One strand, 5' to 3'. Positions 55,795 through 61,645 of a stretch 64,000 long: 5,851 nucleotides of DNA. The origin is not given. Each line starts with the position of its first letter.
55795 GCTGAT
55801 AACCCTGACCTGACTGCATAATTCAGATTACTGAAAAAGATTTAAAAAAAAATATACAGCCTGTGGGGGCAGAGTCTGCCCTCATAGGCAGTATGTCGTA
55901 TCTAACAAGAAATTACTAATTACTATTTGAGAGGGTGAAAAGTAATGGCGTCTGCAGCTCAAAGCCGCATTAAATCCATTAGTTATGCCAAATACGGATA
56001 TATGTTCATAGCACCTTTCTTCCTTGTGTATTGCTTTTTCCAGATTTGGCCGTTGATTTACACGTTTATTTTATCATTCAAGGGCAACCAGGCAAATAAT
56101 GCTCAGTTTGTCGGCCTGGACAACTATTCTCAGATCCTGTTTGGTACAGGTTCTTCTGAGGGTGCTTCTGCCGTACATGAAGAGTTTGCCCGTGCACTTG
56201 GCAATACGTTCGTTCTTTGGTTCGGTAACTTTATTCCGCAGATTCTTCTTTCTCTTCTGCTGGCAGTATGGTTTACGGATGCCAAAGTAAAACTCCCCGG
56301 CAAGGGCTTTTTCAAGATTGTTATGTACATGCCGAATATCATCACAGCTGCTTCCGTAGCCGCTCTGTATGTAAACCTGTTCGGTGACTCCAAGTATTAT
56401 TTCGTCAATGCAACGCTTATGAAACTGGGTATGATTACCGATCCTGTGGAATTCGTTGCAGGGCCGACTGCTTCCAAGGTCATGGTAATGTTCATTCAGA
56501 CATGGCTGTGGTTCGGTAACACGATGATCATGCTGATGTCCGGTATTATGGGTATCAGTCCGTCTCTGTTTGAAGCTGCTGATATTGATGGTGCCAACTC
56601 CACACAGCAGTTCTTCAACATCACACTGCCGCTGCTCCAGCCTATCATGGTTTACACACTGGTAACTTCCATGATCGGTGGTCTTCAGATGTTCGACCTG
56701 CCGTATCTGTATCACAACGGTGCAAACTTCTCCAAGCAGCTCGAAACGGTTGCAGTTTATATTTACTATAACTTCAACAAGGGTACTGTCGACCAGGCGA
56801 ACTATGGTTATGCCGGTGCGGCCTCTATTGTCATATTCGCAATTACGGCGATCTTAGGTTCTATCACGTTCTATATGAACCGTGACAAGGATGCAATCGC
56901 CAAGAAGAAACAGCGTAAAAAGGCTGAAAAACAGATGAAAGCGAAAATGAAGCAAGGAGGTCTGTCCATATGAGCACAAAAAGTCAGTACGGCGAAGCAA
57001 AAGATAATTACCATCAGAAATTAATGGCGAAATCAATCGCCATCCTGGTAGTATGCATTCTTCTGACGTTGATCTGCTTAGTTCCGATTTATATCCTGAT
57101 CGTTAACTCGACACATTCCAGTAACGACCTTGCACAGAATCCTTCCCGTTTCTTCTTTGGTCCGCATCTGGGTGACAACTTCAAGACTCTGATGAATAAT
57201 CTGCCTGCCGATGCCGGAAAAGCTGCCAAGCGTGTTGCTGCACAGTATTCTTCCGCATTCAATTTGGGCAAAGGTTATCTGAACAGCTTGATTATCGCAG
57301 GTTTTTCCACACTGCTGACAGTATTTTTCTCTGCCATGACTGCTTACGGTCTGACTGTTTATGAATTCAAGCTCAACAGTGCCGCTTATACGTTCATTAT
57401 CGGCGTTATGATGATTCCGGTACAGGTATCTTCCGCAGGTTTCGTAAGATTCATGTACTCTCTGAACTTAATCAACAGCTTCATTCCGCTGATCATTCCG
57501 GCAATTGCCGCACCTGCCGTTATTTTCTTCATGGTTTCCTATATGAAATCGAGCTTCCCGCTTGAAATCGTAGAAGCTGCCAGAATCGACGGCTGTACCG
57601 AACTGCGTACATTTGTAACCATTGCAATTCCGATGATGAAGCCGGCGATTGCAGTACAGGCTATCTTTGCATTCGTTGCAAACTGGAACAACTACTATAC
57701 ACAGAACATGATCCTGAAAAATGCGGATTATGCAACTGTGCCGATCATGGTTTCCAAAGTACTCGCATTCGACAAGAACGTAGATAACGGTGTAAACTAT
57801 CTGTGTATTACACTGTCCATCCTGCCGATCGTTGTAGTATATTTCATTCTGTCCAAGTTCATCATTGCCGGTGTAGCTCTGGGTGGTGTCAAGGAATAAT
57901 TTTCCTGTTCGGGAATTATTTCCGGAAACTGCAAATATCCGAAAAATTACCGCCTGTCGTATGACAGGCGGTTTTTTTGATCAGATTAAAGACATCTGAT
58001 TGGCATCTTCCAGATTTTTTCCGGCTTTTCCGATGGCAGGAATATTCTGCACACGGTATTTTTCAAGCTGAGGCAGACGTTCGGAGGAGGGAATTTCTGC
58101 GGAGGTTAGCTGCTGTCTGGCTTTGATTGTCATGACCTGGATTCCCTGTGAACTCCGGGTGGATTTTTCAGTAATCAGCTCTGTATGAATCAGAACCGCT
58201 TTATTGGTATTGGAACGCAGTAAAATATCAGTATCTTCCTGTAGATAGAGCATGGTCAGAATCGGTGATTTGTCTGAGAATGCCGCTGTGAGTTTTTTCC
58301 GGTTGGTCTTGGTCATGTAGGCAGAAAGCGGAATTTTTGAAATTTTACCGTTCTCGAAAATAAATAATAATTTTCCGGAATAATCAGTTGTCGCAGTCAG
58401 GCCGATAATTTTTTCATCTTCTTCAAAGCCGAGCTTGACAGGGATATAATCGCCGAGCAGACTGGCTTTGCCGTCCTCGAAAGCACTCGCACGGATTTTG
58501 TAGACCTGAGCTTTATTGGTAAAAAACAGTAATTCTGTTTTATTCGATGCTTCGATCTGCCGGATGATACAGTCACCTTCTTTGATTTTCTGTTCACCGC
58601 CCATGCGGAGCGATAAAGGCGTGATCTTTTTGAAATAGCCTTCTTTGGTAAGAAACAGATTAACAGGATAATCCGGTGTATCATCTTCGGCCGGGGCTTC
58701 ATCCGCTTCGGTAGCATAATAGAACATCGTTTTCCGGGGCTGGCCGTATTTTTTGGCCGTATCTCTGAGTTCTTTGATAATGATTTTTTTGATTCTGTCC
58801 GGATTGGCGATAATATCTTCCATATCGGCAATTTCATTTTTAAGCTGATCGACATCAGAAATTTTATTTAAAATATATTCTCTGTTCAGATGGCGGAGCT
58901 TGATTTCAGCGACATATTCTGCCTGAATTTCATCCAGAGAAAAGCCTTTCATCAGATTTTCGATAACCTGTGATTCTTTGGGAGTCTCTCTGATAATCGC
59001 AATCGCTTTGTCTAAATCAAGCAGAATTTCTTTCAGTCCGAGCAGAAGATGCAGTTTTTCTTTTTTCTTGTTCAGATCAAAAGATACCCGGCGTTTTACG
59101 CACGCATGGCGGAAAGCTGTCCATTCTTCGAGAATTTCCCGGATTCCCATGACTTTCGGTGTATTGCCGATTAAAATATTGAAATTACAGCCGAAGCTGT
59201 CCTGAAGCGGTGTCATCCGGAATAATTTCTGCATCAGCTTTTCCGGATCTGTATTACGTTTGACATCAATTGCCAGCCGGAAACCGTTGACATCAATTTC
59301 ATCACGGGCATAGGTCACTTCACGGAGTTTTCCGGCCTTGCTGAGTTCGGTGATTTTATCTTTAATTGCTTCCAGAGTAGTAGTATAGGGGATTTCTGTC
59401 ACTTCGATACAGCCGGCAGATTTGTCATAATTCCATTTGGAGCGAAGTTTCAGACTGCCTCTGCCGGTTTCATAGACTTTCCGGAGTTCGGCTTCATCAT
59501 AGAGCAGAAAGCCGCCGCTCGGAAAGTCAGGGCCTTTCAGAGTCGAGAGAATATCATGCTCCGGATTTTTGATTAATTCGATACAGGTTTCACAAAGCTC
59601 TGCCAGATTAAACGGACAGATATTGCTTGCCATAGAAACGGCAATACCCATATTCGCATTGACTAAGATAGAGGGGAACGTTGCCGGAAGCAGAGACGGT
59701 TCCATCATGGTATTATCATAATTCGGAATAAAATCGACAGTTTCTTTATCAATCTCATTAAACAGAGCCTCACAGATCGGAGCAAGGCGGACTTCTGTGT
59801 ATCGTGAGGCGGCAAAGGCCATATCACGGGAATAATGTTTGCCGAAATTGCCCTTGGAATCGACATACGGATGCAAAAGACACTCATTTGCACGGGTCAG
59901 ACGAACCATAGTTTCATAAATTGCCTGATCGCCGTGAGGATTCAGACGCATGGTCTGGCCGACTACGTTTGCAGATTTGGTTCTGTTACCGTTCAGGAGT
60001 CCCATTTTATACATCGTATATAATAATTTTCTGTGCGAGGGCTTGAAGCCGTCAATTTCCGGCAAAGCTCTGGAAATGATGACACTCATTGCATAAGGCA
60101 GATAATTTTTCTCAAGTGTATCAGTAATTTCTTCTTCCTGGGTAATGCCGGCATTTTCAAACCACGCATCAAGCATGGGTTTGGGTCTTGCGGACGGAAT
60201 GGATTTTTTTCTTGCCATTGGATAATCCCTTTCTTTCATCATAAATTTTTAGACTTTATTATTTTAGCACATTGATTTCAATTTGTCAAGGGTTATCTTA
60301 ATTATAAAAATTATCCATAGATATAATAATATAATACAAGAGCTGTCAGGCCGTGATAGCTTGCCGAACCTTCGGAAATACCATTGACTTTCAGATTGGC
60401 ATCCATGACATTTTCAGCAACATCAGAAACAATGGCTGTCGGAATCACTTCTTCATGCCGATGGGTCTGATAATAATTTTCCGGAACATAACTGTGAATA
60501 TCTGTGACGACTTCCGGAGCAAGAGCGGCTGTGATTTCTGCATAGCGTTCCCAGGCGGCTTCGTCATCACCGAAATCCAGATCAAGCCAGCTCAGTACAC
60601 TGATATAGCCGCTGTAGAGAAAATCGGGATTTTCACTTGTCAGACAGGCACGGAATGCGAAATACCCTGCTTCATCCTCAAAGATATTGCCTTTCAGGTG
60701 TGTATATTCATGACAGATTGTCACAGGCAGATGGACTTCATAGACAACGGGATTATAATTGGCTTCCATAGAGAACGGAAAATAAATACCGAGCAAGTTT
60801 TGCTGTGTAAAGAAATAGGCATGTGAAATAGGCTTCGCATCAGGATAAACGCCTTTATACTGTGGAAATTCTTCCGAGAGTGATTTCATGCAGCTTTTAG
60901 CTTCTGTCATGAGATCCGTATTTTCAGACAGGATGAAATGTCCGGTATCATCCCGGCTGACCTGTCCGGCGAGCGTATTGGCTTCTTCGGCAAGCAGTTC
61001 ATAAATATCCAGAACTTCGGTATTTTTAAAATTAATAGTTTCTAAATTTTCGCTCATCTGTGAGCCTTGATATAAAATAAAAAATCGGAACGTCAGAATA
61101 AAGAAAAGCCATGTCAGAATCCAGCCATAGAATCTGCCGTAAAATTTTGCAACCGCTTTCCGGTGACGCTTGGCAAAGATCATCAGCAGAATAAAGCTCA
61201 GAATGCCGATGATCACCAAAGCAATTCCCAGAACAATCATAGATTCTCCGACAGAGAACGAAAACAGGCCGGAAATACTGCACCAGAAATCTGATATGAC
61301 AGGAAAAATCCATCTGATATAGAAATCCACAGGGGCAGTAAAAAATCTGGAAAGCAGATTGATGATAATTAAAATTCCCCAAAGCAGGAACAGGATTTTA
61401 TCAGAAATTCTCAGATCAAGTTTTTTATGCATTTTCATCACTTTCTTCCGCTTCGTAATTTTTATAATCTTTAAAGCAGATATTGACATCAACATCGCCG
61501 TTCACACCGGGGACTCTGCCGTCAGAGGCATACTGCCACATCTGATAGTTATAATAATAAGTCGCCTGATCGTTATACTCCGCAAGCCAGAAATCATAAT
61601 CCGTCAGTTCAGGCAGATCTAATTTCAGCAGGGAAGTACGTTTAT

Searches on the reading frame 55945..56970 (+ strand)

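Call 36: search_protein_families(library=pfam, proteins=[window:55945-56970:+], max_evalue=0.001)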
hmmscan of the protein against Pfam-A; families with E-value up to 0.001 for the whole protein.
window:55945-56970:+ (342 aa): 1 family
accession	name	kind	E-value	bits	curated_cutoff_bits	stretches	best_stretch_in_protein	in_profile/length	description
PF00528.27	BPD_transp_1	-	2.6e-07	31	26.4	1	100-306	2-173/184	Binding-protein-dependent transport system inner membrane component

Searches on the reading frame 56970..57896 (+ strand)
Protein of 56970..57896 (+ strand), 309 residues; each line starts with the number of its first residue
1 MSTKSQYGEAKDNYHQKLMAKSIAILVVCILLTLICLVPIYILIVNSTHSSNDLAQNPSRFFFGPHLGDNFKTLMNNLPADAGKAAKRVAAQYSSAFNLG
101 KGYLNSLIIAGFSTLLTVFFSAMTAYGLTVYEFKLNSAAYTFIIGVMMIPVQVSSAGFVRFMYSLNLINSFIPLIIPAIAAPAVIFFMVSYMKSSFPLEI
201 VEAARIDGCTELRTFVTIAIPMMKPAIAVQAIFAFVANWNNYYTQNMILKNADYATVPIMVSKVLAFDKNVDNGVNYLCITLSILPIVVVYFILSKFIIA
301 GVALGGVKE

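Call 36: search_protein_families(library=pfam, proteins=[window:56970-57896:+], max_evalue=0.001)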
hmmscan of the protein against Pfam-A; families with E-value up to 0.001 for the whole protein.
window:56970-57896:+ (309 aa): 1 family
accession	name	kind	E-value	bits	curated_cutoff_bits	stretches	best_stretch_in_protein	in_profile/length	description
PF00528.27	BPD_transp_1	-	5.6e-14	52.7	26.4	1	119-299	3-179/184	Binding-protein-dependent transport system inner membrane component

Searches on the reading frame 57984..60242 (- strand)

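Call 36: search_protein_families(library=pfam, proteins=[window:57984-60242:-], max_evalue=0.001)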
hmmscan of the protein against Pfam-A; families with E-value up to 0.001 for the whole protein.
window:57984-60242:- (753 aa): 2 families
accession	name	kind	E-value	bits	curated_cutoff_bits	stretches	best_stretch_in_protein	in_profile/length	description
PF00521.26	DNA_topoisoIV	-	1.7e-128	429.7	31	1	58-492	1-431/432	DNA gyrase/topoisomerase IV, subunit A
PF03989.18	DNA_gyraseA_C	-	0.00048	19.9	27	0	570-589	2-21/48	DNA gyrase C-terminal domain, beta-propeller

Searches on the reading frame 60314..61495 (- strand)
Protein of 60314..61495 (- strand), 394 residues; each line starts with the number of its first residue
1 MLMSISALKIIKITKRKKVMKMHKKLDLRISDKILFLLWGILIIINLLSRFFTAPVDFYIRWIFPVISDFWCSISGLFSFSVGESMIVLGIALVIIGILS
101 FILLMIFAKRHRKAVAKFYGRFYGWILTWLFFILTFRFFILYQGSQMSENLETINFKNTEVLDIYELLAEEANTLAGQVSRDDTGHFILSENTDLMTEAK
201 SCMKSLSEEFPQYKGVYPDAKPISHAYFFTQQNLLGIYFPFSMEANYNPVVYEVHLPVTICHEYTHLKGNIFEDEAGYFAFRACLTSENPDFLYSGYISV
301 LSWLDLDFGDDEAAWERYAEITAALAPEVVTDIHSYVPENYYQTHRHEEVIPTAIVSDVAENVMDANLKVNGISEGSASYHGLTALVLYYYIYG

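Call 36: search_protein_families(library=pfam, proteins=[window:60314-61495:-], max_evalue=0.001)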
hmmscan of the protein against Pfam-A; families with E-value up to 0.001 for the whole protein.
window:60314-61495:- (394 aa): 1 family
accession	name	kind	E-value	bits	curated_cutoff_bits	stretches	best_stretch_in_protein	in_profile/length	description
PF12725.13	DUF3810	-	1.3e-72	245.3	28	1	59-388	1-311/311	Protein of unknown function (DUF3810)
